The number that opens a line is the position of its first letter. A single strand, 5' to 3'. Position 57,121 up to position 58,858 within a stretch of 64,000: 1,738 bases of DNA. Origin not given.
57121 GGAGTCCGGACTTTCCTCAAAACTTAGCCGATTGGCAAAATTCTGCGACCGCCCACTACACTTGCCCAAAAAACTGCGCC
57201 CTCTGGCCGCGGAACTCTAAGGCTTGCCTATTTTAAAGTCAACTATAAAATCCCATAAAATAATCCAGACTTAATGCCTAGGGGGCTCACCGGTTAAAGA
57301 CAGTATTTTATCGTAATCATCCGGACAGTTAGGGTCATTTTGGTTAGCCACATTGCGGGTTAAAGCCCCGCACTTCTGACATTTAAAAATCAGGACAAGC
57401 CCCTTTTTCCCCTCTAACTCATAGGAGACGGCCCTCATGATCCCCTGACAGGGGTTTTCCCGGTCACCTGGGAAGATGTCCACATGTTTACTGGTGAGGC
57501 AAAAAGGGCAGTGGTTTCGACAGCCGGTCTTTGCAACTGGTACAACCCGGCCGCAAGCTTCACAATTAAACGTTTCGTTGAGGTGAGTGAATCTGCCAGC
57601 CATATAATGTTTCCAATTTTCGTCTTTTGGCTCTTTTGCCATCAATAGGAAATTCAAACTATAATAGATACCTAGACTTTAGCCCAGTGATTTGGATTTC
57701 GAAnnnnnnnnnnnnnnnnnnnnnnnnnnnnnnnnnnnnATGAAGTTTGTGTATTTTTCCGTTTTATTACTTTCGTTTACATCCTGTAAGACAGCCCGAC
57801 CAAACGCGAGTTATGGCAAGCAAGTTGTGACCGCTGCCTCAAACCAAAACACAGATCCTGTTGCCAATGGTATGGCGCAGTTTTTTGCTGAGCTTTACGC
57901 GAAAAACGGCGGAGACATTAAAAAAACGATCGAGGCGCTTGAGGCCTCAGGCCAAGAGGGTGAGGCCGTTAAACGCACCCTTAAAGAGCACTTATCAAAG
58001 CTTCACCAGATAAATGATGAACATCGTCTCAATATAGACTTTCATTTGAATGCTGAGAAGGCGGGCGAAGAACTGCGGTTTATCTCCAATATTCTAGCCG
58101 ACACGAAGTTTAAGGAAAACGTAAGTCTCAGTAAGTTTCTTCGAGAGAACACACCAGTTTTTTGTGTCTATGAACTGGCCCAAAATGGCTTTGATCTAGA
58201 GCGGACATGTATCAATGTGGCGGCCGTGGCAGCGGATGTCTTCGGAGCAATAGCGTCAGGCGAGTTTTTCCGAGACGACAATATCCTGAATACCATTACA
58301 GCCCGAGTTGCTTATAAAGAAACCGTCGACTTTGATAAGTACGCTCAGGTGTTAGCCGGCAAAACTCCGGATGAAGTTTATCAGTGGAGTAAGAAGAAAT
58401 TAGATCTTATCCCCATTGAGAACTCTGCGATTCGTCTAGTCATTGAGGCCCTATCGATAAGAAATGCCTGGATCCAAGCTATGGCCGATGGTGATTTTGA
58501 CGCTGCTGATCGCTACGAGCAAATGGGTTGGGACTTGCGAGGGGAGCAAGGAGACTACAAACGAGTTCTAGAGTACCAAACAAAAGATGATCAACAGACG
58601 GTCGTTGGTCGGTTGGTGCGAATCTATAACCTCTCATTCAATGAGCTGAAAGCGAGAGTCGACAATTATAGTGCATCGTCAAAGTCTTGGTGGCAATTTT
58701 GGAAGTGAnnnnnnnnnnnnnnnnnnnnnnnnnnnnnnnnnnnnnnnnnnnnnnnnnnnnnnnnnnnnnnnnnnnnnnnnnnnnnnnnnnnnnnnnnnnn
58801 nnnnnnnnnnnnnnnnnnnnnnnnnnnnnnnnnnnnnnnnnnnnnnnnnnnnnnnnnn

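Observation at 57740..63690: TolC-like + RND cassette flanked by a lipoprotein gene and a mosaic remnant of the same gene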

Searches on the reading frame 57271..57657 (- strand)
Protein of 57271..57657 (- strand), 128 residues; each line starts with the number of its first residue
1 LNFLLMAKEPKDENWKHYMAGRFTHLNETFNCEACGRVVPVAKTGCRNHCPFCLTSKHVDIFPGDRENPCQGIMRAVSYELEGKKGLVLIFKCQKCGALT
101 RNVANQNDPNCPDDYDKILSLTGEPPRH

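Call 7: search_protein_families(library=pfam, proteins=[window:57271-57657:-], max_evalue=0.01)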
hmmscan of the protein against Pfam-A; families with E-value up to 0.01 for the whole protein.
window:57271-57657:- (128 aa): 3 families
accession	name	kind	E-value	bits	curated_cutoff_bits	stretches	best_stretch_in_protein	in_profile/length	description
PF12647.12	RNHCP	-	7.5e-27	93.6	24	1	27-109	1-85/90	RNHCP domain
PF06397.17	Desulfoferrod_N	-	0.00037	20.5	23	0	27-45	4-22/36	Desulfoferrodoxin, N-terminal domain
PF23458.2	DUF7130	-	0.0013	19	35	0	14-57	37-80/89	Domain of unknown function (DUF7130)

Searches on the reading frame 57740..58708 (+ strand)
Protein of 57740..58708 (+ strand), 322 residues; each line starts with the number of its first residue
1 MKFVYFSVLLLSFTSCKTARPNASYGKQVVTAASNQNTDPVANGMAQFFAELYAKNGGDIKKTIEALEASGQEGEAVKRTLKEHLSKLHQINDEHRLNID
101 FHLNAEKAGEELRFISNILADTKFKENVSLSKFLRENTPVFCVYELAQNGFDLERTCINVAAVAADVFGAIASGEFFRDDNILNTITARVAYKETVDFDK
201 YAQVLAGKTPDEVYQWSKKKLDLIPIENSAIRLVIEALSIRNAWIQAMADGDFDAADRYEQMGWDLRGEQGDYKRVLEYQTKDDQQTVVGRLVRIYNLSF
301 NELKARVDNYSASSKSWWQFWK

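Call 7: search_protein_families(library=pfam, proteins=[window:57740-58708:+], max_evalue=0.01)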
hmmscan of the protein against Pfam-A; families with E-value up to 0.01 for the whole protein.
window:57740-58708:+ (322 aa): 0 families

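Call 10: find_related_loci(query=window:57740-58705:+, collection=genome_contigs, flank=10000)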
Query window:57740-58705:+ (322 aa) in genome_contigs; peptide patterns used: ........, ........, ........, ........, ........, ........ (x = any residue, [..] = any of these).
70 stretches matched a pattern; 9 encode a relative of the query (tblastn E <= 1e-3); 8 distinct loci.
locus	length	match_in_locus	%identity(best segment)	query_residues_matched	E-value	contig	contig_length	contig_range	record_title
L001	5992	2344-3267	84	15-322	0e+0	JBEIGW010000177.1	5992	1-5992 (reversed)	MAG: Deltaproteobacteria bacterium isolate Sample-102-S76-bin-170 Sample_102_S76-bin_170-k141_1240113, whole genome shot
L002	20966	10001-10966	81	1-322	0e+0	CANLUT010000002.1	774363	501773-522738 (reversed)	MAG: Oligoflexales bacterium isolate ZE-Jul18-111 genome assembly, contig: ZE-Jul18-C2, whole genome shotgun sequence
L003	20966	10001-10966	52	2-321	4e-107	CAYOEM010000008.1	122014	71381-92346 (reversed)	MAG TPA_asm: uncultured Polynucleobacter sp. isolate SRP124364_co1_148 genome assembly, contig: NODE_37_length_122014_co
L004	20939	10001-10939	52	10-321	1e-104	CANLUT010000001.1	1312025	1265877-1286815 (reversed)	MAG: Oligoflexales bacterium isolate ZE-Jul18-111 genome assembly, contig: ZE-Jul18-C1, whole genome shotgun sequence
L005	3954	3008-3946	53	10-321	8e-104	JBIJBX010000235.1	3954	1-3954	MAG: Oligoflexales bacterium isolate ME2006-08-10D11_3300044971_group2_bin84 Rohwer_bin1141_scaffold_36941_c1, whole gen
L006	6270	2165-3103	52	10-321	1e-101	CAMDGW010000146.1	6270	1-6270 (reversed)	MAG: Pseudobacteriovorax antillogorgiicola isolate MoE-23oct19-104 genome assembly, contig: MoE-23oct19-C23892, whole ge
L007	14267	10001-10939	51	10-321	7e-101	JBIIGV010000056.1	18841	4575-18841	MAG: Oligoflexales bacterium isolate ME2001-07-16D8pf_3300042503_group1_bin8 Rohwer_bin1140_scaffold_2119_c1, whole geno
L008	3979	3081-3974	53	8-304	2e-98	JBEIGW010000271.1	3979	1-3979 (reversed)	MAG: Deltaproteobacteria bacterium isolate Sample-102-S76-bin-170 Sample_102_S76-bin_170-k141_1394126, whole genome shot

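Call 15: find_encoding_contigs(protein=window:57740-58708:+, flank=10000, max_places=10)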
Protein window:57740-58708:+ (322 aa): no gene with exactly this product is on record in the collection.
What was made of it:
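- Tried and rejected: It is not on record in the collection (call 15).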

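Call 16: find_homologous_proteins(query=window:57740-58705:+, max_evalue=0.00001)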
Query window:57740-58705:+ (322 aa): 41 proteins with E <= 0.00001 among 3355 candidates.
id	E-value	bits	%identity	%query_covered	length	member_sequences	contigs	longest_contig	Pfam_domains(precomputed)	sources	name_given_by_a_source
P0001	1.2e-207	706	98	100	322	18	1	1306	-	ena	-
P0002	8.5e-199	677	94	100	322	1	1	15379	-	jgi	jgi:hypothetical protein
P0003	4.3e-193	659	89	100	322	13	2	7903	-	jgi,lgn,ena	jgi:hypothetical protein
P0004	8.5e-192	654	90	100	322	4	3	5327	-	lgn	-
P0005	2.0e-187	640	88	100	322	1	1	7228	-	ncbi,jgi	jgi:hypothetical protein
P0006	1.1e-178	611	84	100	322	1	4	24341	-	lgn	-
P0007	1.4e-178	611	84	100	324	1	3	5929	-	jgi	jgi:hypothetical protein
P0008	1.5e-178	611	84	100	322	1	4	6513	-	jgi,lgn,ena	-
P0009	3.5e-178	610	84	100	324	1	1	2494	-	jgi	jgi:hypothetical protein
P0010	3.6e-178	610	84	100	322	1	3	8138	-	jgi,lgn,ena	-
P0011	2.2e-177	607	85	96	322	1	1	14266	-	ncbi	-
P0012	3.2e-174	597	82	100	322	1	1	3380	-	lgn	-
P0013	7.3e-174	595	83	98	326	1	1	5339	-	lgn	-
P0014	9.8e-174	595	81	100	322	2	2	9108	-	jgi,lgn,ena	jgi:hypothetical protein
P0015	1.7e-170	584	81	98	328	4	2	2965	-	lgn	-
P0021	1.7e-138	479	98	68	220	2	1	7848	-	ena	-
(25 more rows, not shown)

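Call 17: find_encoding_contigs(protein=P0002, flank=10000, max_places=4)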
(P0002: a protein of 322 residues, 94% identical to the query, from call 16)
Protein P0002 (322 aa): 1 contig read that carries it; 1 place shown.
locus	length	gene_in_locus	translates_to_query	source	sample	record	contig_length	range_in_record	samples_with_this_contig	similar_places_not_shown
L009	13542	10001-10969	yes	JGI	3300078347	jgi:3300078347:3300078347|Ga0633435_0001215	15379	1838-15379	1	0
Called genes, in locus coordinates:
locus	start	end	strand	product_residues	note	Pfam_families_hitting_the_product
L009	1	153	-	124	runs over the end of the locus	-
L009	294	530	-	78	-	-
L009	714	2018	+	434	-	PF02885:Glycos_trans_3N, PF00591:Glycos_transf_3, PF07831:PYNP_C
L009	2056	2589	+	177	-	PF00156:Pribosyltran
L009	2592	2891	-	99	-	-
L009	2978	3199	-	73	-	-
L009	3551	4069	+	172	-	-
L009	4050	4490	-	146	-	PF10604:Polyketide_cyc2, PF03364:Polyketide_cyc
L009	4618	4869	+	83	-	PF13083:KH_KhpA-B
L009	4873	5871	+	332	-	PF00933:Glyco_hydro_3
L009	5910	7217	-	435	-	PF01595:CNNM, PF00571:CBS (weak), PF03471:CorC_HlyC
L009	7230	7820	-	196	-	PF02130:YbeY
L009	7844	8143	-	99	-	-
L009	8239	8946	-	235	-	PF24675:NpmA (weak), PF02390:Methyltransf_4, PF13649:Methyltransf_25 (faint)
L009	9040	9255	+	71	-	-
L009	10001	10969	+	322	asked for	-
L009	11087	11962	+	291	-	PF01694:Rhomboid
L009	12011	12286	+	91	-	-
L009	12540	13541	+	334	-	?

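Call 18: find_encoding_contigs(protein=P0021, flank=10000, max_places=4)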
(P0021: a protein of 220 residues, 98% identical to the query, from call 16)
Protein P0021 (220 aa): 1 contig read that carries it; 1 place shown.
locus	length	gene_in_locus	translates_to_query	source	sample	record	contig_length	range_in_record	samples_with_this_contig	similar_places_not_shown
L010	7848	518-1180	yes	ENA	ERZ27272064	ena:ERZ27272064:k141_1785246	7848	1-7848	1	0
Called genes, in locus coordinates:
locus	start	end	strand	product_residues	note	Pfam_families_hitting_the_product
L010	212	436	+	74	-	-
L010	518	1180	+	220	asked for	-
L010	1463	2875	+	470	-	-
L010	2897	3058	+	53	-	-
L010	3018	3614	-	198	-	PF08534:Redoxin, PF00578:AhpC-TSA, PF00085:Thioredoxin (weak), PF13098:Thioredoxin_2, PF13905:Thioredoxin_8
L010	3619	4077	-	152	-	PF03100:CcmE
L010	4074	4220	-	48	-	-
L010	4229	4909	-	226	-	PF01578:Cytochrom_C_asm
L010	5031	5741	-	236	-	PF01061:ABC2_membrane, PF03379:CcmB, PF12698:ABC2_membrane_3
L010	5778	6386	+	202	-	-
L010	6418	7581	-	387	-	-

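Call 24: find_encoding_contigs(protein=P0003, flank=10000, max_places=4)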
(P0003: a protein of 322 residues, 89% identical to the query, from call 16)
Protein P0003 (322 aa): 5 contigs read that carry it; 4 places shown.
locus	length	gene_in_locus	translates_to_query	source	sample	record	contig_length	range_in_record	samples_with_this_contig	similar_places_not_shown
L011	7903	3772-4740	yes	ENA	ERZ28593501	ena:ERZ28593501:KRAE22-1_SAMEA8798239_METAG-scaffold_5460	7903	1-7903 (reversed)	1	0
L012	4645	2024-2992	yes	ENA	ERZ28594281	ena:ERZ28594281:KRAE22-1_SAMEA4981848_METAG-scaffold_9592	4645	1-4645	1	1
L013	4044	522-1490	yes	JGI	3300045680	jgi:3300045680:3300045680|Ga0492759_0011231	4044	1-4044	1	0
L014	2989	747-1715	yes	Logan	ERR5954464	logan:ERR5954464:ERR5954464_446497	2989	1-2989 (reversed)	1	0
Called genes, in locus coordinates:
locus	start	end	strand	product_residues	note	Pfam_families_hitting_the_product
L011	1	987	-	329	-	?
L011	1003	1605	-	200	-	PF02130:YbeY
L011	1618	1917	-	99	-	-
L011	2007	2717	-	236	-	PF02390:Methyltransf_4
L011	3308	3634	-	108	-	PF12647:RNHCP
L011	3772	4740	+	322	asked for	-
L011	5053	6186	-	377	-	PF07433:DUF1513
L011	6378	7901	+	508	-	?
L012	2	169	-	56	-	?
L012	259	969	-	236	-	PF02390:Methyltransf_4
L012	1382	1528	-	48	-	-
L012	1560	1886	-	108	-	PF12647:RNHCP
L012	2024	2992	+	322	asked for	-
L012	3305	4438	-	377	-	PF07433:DUF1513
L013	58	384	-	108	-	PF12647:RNHCP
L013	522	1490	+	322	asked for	-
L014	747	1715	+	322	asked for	-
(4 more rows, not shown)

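Call 25: find_encoding_contigs(protein=P0004, flank=10000, max_places=4)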
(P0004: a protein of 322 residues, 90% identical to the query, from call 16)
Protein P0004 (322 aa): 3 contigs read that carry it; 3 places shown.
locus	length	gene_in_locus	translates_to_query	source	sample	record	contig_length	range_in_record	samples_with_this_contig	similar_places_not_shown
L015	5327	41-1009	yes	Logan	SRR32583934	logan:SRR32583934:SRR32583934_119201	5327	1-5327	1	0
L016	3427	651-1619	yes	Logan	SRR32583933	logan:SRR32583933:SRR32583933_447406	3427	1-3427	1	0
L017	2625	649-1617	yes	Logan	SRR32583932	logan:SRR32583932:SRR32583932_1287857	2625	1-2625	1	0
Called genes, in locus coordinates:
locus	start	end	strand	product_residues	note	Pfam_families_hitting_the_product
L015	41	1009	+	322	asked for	-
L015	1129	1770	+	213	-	-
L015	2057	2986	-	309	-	-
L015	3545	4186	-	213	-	PF13508:Acetyltransf_7 (faint), PF00583:Acetyltransf_1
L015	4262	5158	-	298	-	PF00089:Trypsin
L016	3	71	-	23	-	?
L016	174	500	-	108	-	PF12647:RNHCP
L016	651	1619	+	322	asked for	-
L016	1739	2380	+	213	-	-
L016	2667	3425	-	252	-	?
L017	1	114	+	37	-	?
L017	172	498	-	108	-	PF12647:RNHCP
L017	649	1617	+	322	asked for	-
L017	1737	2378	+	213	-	-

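Call 26: find_encoding_contigs(protein=P0005, flank=10000, max_places=4)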
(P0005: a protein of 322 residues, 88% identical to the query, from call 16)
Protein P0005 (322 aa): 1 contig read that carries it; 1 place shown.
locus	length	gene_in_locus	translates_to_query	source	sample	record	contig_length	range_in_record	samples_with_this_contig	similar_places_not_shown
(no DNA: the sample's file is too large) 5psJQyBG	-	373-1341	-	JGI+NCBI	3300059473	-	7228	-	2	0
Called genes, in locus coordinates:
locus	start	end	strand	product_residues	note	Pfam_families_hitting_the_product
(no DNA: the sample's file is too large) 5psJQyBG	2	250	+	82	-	?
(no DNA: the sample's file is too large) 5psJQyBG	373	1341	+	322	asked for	-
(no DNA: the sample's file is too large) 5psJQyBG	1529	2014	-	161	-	-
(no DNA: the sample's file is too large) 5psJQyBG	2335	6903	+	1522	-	-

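Call 48: find_related_loci(query=A4, collection=metagenome_contigs, flank=10000)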
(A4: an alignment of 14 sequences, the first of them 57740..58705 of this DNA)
Query A4 (322 aa) in metagenome_contigs; peptide patterns used: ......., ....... (x = any residue, [..] = any of these).
499 stretches matched a pattern; 5 encode a relative of the query (tblastn E <= 1e-3); 5 distinct loci.
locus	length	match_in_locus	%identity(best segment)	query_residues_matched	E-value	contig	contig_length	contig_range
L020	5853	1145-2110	84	1-322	0e+0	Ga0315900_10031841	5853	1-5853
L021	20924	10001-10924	83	15-322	4e-179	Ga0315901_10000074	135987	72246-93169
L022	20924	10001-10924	83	15-322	2e-178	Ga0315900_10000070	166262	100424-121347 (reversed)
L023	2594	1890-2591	85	1-234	2e-145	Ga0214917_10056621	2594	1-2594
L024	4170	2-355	92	205-322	2e-71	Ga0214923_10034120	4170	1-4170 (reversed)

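Call 56: predict_structure(alignment_id=A4)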
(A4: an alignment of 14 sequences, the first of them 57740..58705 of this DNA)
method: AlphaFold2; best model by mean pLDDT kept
length: 322 residues; sequences in the alignment: 14
mean_pLDDT: 39.3   pTM: 0.26
mean pLDDT of the five models: 39.3, 39.3, 39.0, 35.9, 35.6
residues with pLDDT >= 90: 0; 70-90: 0; 50-70: 46; < 50: 276
segments of 3 or more residues with pLDDT < 50: 12-54, 56-64, 80-82, 84-243, 245-249, 266-300, 314-322
pLDDT, mean of each block of 10 residues (from residue 1): 55 36 23 28 42 45 54 52 47 40 30 29 31 32 27 34 40 38 41 31 36 39 32 43 46 51 50 38 34 41 52 41 41
secondary structure, 60 per line:
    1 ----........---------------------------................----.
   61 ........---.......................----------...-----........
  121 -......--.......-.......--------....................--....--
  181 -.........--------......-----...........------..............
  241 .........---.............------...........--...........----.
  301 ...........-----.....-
elements in order: H5-12 H40-55 H60-68 H72-94 H113-120 H122-127 H130-136 H138-144 H153-172 H175-178 H182-190 H199-204 H210-220 H227-249 H253-265 H272-282 H285-295 H300-311 H317-321
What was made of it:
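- Tried and rejected: Structure of G. The prediction had mean pLDDT 39, so no fold search was run (call 56).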

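Call 75: search_protein_families(library=ncbifam, proteins=[window:57740-58708:+, L015:1129-1770:+], max_evalue=0.001)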
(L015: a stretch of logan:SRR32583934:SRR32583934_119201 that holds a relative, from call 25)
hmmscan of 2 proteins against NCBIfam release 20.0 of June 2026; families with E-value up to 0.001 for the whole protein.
window:57740-58708:+ (322 aa): 0 families

L015:1129-1770:+ (213 aa): 0 families

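Call 77: find_encoding_contigs(protein=P0001, flank=10000, max_places=10)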
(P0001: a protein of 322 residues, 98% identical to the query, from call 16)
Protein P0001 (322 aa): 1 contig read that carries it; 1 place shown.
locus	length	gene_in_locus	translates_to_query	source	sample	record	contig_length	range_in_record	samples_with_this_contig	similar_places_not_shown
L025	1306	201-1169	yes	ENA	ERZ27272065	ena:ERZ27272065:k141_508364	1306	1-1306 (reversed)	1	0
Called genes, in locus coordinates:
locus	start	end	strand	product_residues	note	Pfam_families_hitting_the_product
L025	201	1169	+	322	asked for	-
